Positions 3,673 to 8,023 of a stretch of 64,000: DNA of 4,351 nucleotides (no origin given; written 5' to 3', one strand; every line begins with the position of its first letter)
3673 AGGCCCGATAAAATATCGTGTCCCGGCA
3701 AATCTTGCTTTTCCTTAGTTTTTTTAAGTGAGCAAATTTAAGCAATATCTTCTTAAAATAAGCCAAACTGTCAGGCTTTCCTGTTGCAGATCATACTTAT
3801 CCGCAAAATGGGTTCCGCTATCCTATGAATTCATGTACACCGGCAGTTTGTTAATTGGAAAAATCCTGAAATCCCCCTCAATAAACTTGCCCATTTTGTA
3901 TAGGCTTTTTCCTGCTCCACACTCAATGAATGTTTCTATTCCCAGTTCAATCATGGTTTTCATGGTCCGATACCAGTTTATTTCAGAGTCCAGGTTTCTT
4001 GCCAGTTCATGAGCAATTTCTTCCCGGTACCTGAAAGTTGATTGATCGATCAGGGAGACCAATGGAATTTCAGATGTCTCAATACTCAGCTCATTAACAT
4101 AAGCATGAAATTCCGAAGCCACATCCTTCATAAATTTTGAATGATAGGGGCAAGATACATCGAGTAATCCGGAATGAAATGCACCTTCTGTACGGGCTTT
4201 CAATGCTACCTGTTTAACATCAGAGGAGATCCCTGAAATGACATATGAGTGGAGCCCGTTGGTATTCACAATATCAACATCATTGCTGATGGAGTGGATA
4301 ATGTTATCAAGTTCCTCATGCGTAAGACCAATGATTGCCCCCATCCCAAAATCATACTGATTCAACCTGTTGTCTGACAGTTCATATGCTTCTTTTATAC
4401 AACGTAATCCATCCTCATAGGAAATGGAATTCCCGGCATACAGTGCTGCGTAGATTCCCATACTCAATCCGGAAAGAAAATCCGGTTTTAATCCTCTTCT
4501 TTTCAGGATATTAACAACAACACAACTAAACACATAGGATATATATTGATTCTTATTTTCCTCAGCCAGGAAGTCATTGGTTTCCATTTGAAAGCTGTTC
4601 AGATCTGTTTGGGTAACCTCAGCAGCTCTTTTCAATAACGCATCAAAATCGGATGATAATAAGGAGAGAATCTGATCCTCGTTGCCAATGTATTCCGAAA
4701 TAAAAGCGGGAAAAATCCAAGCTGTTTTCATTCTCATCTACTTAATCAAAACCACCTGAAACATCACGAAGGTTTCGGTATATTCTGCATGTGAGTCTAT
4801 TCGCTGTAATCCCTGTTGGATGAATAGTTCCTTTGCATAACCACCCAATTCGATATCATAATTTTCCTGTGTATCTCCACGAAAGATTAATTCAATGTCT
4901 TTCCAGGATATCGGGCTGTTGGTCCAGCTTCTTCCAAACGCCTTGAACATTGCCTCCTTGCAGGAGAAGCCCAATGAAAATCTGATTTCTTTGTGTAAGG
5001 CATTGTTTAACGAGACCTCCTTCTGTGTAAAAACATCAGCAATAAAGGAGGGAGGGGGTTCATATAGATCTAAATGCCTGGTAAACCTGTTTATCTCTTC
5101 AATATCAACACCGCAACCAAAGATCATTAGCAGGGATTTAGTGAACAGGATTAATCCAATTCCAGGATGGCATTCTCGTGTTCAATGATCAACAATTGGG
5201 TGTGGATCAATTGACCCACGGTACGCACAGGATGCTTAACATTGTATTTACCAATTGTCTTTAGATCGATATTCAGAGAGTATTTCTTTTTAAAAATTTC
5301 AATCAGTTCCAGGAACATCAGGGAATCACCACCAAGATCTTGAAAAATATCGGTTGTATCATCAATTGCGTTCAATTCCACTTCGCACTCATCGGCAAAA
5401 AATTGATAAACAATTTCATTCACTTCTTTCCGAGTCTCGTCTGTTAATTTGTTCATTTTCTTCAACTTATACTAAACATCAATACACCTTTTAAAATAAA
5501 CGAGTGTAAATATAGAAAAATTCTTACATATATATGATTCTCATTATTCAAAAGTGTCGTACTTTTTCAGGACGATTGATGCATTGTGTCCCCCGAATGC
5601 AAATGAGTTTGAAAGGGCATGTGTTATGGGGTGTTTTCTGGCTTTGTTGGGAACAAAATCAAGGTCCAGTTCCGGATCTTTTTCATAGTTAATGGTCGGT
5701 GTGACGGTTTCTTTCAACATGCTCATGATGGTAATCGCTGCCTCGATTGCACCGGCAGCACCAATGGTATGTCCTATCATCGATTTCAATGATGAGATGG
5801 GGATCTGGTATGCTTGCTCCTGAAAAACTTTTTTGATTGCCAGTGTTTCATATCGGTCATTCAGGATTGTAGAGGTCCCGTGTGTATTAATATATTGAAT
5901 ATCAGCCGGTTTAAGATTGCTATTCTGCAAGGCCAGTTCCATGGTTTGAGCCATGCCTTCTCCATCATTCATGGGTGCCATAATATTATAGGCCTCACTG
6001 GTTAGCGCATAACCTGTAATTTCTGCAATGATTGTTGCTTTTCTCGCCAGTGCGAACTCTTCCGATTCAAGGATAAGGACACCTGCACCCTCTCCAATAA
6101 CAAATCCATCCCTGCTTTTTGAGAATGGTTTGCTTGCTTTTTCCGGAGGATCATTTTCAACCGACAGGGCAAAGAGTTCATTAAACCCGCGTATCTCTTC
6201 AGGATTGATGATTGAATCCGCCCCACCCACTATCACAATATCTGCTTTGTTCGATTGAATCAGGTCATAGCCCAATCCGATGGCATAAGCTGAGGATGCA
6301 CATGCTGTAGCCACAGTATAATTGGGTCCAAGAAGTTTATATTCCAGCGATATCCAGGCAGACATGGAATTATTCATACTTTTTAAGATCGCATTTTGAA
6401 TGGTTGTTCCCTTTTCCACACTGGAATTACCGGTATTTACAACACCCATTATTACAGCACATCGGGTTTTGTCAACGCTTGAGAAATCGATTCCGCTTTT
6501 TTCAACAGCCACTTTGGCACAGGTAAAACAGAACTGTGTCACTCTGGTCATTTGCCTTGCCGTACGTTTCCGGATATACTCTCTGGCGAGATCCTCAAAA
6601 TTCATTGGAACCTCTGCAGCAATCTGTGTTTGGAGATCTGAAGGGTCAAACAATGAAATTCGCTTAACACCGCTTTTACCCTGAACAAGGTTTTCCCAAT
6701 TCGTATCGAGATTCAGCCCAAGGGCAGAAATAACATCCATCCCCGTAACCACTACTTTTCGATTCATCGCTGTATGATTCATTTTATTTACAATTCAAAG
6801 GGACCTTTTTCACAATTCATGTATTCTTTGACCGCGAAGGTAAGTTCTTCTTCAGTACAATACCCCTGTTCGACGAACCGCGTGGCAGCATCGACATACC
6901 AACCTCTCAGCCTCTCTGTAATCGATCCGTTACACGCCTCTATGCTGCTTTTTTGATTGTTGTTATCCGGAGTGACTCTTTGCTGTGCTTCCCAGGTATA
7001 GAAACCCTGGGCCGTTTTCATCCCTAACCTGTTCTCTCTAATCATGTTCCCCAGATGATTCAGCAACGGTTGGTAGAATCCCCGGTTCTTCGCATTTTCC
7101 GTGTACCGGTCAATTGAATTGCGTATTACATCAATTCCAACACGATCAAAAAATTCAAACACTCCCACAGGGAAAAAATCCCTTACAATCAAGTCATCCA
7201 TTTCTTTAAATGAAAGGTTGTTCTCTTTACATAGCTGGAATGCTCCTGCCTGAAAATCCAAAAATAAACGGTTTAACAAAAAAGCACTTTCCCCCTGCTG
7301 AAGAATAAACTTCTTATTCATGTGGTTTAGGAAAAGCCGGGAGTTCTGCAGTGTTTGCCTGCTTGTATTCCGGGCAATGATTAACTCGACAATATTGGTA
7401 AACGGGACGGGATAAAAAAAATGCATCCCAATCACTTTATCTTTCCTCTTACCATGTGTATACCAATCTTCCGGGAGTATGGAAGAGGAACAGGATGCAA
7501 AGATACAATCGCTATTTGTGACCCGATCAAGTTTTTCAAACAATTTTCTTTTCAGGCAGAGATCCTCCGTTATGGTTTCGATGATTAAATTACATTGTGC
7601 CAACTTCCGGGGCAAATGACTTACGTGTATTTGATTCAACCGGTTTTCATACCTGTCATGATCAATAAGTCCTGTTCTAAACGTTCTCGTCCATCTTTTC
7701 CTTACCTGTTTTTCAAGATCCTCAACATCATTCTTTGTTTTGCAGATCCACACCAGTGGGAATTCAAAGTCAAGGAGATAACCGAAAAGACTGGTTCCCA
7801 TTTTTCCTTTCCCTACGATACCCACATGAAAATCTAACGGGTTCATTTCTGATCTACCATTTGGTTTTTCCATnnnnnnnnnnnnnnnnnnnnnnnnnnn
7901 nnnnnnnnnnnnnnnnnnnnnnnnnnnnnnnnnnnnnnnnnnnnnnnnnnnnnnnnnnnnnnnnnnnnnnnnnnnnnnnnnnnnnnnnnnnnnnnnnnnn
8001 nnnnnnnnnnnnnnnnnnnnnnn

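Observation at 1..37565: About 37 kb flexirubin/aryl-polyene-like cluster rebuilt around four cobalamin radical SAM enzymes plus a sulfotransferase: candidate pathway for an undescribed modified aryl-lipid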

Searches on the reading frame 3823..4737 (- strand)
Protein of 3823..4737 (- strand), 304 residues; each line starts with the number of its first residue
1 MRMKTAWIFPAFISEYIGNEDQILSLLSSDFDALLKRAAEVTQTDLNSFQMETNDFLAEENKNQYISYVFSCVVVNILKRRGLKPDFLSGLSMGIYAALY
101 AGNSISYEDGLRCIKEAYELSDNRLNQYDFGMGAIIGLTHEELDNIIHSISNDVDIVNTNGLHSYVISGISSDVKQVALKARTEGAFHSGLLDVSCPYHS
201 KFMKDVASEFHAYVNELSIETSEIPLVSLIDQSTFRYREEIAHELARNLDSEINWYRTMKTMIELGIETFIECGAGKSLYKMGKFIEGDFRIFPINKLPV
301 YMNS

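Call 3: search_protein_families(library=pfam, proteins=[window:3823-4737:-], max_evalue=0.01)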
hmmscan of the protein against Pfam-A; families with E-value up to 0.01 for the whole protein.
window:3823-4737:- (304 aa): 1 family
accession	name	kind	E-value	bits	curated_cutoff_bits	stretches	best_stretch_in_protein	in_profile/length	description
PF00698.26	Acyl_transf_1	-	2.1e-10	41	32.7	1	76-273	75-265/319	Acyl transferase domain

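Call 9: search_protein_families(library=ncbifam, proteins=[window:3823-4737:-], max_evalue=0.001)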
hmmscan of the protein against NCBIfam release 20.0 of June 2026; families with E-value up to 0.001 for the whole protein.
window:3823-4737:- (304 aa): 7 families
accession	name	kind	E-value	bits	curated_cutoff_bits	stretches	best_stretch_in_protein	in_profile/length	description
TIGR00128.1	fabD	equivalog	7.6e-47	160.2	260.9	1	3-283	1-283/290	ACP S-malonyltransferase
TIGR03131.1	malonate_mdcH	equivalog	2.9e-44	151.7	297.9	1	31-284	25-273/297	malonate decarboxylase subunit epsilon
NF045894.1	PKS_plus_SDR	equivalog_domain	1.9e-26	92.1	1740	1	4-283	531-811/1515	type I polyketide synthase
NF037940.1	PKS_MbtD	equivalog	4.2e-15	54.9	1150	1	63-280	154-368/978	mycobactin polyketide synthase MbtD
NF040607.1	mycolic_Pks13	equivalog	1.9e-12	45.5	2100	1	63-273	725-940/1680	polyketide synthase Pks13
TIGR02813.1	omega_3_PfaA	subfamily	1.8e-11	41.5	1010.1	1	58-282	648-875/2582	polyketide-type polyunsaturated fatty acid synthase PfaA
NF037941.1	PKS_NbtC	equivalog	1.3e-06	26.6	1150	1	76-216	172-309/1027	nocobactin polyketide synthase NbtC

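Call 46: search_solved_structures(query=window:3823-4737:-, max_evalue=1e-8, show_alignments=2)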
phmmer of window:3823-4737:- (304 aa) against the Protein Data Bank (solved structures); distinct sequences matched with E-value up to 1e-8: 28.
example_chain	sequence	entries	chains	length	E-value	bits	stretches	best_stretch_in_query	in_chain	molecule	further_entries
3im9_A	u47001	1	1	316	1.9e-26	96.5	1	8-297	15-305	Malonyl CoA-acyl carrier protein transacylase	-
5ypv_A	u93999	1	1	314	8.6e-26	94.4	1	3-296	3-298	Malonyl CoA-acyl carrier protein transacylase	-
3rgi_A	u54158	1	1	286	6.1e-25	91.6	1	29-279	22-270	DisD protein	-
6apk_A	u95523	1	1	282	6.5e-25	91.5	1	29-279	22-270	DisD protein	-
3sbm_A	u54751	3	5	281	6.8e-25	91.4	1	29-279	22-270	DisD protein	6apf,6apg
5zk4_A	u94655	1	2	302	3.1e-24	89.3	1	28-279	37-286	DisD protein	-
3tqe_A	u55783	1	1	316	1.2e-23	87.3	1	82-297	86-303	Malonyl-CoA-[acyl-carrier-protein] transacylase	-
4rr5_A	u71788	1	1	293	1.6e-23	86.9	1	3-290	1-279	Malonyl CoA-acyl carrier protein transacylase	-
5dz7_A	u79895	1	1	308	1.6e-21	80.4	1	74-279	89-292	Polyketide biosynthesis protein PksE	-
5dz6_A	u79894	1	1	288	4.4e-21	78.9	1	27-283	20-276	Polyketide biosynthesis malonyl CoA-acyl carrier protein transacylase PksC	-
6mhp_A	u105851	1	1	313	1.8e-20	76.9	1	29-280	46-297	Malonyl CoA-acyl carrier protein transacylase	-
3ptw_A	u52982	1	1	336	4e-20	75.8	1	7-293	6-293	Malonyl CoA-acyl carrier protein transacylase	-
3ezo_A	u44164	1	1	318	3e-19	72.9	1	79-290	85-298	Malonyl CoA-acyl carrier protein transacylase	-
3im8_A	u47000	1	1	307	3.1e-18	69.6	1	4-286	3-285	Malonyl acyl carrier protein transacylase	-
6smd_B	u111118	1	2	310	1e-17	67.9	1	70-288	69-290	Malonyl CoA-acyl carrier protein transacylase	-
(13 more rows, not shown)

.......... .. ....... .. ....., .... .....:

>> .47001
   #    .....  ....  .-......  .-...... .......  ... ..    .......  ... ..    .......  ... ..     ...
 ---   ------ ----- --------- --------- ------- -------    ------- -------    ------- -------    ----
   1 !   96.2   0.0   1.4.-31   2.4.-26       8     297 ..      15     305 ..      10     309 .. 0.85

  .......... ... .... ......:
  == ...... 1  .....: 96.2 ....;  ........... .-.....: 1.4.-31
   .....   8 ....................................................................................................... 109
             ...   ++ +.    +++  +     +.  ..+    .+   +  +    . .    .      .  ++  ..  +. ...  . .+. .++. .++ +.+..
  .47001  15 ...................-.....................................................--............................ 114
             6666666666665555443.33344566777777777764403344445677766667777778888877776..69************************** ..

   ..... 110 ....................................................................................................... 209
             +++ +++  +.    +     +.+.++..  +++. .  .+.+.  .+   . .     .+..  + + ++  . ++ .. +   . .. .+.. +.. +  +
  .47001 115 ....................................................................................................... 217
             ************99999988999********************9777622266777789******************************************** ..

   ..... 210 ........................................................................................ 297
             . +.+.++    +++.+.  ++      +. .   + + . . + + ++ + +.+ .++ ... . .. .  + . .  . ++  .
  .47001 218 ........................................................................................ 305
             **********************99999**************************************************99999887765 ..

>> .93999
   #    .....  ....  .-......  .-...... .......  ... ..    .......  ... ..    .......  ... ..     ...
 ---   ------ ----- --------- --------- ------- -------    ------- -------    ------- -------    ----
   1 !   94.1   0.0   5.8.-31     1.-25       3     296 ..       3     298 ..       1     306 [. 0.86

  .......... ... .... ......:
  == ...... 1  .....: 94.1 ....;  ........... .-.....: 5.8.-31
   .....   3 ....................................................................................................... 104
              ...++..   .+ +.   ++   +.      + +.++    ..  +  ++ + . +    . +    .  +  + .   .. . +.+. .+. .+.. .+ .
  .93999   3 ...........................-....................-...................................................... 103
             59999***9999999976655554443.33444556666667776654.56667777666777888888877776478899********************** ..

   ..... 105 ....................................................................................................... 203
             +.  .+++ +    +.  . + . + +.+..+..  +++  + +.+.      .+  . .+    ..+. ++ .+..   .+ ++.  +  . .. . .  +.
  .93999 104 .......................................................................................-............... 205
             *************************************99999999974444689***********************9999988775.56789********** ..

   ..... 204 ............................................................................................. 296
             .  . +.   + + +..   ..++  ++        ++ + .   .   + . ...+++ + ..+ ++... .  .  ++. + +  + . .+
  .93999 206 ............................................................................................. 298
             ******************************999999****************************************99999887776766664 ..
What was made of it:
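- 3823..4737 (-): Divergent FabD-like acyltransferase. It has GLSMG, has Arg117 replaced by Ala, and keeps the catalytic His. Calls 3, 9 and 46.
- Checked: The AT has GLSMG in place of GHSLG, and Ala in place of the malonyl-binding Arg (call 46).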

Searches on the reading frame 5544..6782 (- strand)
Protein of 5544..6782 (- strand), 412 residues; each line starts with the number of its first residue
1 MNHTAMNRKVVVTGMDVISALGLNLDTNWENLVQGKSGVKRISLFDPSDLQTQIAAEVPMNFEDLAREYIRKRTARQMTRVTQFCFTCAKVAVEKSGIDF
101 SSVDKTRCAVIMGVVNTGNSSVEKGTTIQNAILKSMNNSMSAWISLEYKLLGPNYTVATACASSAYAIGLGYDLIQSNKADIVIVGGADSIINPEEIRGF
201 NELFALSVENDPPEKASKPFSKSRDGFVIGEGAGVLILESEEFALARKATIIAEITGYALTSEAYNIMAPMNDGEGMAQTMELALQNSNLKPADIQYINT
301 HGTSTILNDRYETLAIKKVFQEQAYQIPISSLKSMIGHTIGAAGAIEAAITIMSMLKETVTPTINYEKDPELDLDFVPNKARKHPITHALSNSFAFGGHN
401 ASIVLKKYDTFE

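Call 3: search_protein_families(library=pfam, proteins=[window:5544-6782:-], max_evalue=0.01)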
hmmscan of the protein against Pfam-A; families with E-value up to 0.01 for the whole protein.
window:5544-6782:- (412 aa): 4 families
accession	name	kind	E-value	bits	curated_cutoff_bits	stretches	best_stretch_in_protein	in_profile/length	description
PF00109.32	ketoacyl-synt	-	7e-51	173.7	20.8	1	8-242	2-250/252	Beta-ketoacyl synthase, N-terminal domain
PF02801.28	Ketoacyl-synt_C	-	2.5e-35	121.5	20.8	1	253-367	2-119/119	Beta-ketoacyl synthase, C-terminal domain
PF00108.29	Thiolase_N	-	4.7e-05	23.3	26.4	1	74-191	16-115/260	Thiolase, N-terminal domain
PF08545.16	ACP_syn_III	-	0.0013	19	24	0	157-190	3-36/80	3-Oxoacyl-[acyl-carrier-protein (ACP)] synthase III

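Call 9: search_protein_families(library=ncbifam, proteins=[window:5544-6782:-], max_evalue=0.001)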
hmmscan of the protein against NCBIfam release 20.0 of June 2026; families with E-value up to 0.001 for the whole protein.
window:5544-6782:- (412 aa): 29 families (the best 25 are shown)
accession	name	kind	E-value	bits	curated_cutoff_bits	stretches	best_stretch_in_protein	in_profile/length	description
TIGR03150.1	fabF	equivalog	3.6e-135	450.8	493.75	1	8-406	1-407/407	beta-ketoacyl-ACP synthase II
NF005589.0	PRK07314.1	subfamily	2.2e-129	431.8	387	1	6-408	2-412/413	beta-ketoacyl-ACP synthase II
NF004970.0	PRK06333.1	subfamily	3.5e-117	391.8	525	1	7-409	3-423/424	beta-ketoacyl-ACP synthase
NF006274.0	PRK08439.1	equivalog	3.7e-104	348.7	621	1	8-407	2-405/406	beta-ketoacyl-ACP synthase II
NF005076.0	PRK06501.1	equivalog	1e-93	314.6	629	2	140-408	154-423/425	beta-ketoacyl-ACP synthase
NF006587.0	PRK09116.1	equivalog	1.1e-88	297.7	470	1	8-408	2-407/408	beta-ketoacyl-ACP synthase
NF006434.0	PRK08722.1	equivalog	4.4e-88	295.9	759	1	7-407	3-413/414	beta-ketoacyl-ACP synthase II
NF005935.0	PRK07967.1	equivalog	9.9e-82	274.9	630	1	8-409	2-405/406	beta-ketoacyl-ACP synthase I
NF005916.1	PRK07910.1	equivalog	1.1e-77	261.7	560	1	9-408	13-418/418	KasA/KasB family beta-ketoacyl-ACP synthase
NF006618.0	PRK09185.1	subfamily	1.6e-75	254.6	407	1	8-407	3-392/394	beta-ketoacyl-ACP synthase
NF004618.0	PRK05952.1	equivalog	1.8e-73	247.7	455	1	9-407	3-382/384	beta-ketoacyl-ACP synthase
NF005490.0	PRK07103.1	equivalog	5.7e-67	226.6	445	1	7-407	3-412/414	polyketide beta-ketoacyl:acyl carrier protein synthase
NF058662.1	cispenta_AmcF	equivalog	8.9e-62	209.2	325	1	9-406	1-368/369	cispentacin biosynthesis acyltransferase subunit AmcF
NF045894.1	PKS_plus_SDR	equivalog_domain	1.2e-37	129.2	1740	1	75-372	84-383/1515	type I polyketide synthase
NF040607.1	mycolic_Pks13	equivalog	8e-35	119.7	2100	1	92-409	199-527/1680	polyketide synthase Pks13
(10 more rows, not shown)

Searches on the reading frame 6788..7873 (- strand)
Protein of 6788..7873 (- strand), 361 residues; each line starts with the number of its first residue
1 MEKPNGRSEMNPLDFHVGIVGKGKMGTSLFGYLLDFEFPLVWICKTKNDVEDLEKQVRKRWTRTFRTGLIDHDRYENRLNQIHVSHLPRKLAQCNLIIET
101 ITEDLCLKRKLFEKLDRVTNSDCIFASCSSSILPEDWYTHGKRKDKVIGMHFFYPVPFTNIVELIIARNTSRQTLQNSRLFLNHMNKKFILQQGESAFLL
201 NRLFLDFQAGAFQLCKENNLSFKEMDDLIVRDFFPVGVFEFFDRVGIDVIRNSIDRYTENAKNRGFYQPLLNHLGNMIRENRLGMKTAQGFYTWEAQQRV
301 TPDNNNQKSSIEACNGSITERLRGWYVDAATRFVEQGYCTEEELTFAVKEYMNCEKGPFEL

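Call 3: search_protein_families(library=pfam, proteins=[window:6788-7873:-], max_evalue=0.01)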
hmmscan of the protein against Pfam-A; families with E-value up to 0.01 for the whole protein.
window:6788-7873:- (361 aa): 3 families
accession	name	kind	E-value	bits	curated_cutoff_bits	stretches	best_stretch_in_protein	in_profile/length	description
PF02737.24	3HCDH_N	-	7e-36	124.3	22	1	16-191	1-176/180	3-hydroxyacyl-CoA dehydrogenase, NAD binding domain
PF00725.27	3HCDH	-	1.4e-16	61.2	22.1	1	198-294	2-97/97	3-hydroxyacyl-CoA dehydrogenase, C-terminal domain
PF07657.19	MNNL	-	0.0058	16.6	22.5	0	105-193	45-135/157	N terminus of Notch ligand C2-like domain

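Call 24: search_protein_families(library=ncbifam, proteins=[window:6788-7873:-], max_evalue=0.001)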
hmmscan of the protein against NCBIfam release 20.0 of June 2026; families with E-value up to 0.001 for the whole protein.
window:6788-7873:- (361 aa): 19 families
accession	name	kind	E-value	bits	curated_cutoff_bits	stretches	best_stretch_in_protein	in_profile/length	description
NF006124.0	PRK08268.1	subfamily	7.7e-44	150.5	508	1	15-310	8-303/507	3-hydroxyacyl-CoA dehydrogenase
NF005875.0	PRK07819.1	subfamily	6.8e-40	137.3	319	1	16-294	7-286/287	3-hydroxybutyryl-CoA dehydrogenase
NF004474.0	PRK05808.1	subfamily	2e-35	122.5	408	1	16-294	5-282/283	3-hydroxybutyryl-CoA dehydrogenase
NF006722.0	PRK09260.1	equivalog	1.2e-34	119.8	429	1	17-300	5-287/289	3-hydroxyacyl-CoA dehydrogenase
NF008363.0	PRK11154.1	equivalog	3.4e-34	118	869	1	16-299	311-591/708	fatty acid oxidation complex subunit alpha FadJ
NF005715.0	PRK07530.1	equivalog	3e-31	108.9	420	1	16-299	6-288/292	3-hydroxybutyryl-CoA dehydrogenase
NF004699.0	PRK06035.1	equivalog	1.2e-30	106.7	500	1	17-286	6-277/294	3-hydroxyacyl-CoA dehydrogenase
NF006143.0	PRK08293.1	equivalog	1.6e-30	106.4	312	1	19-295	9-288/291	3-hydroxyacyl-CoA dehydrogenase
TIGR02441.1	fa_ox_alpha_mit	equivalog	5.8e-30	104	964.65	1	16-311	337-630/737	fatty acid oxidation complex subunit alpha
NF008727.0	PRK11730.1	equivalog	7.5e-30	103.9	870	1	58-311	357-609/717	fatty acid oxidation complex subunit alpha FadB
TIGR02440.1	FadJ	equivalog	1.5e-28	99.5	968.45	1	67-299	358-586/699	fatty acid oxidation complex subunit alpha FadJ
NF052272.1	Staph_FadB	exception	1.3e-27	96.4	999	1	17-308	6-302/752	3-hydroxyacyl-CoA dehydrogenase/crotonase FadB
TIGR02279.1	PaaC-3OHAcCoADH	equivalog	9.2e-27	94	669.4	1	54-314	49-306/503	3-hydroxyacyl-CoA dehydrogenase PaaH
TIGR02437.1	FadB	equivalog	4.1e-23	81.6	933.55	1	63-313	362-611/714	fatty acid oxidation complex subunit alpha FadB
NF004783.0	PRK06129.1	equivalog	6.2e-22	78.4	347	1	16-229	4-219/315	3-hydroxyacyl-CoA dehydrogenase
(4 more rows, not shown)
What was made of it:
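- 6788..7873 (-): 3-hydroxyacyl-CoA dehydrogenase. Calls 3 and 24.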
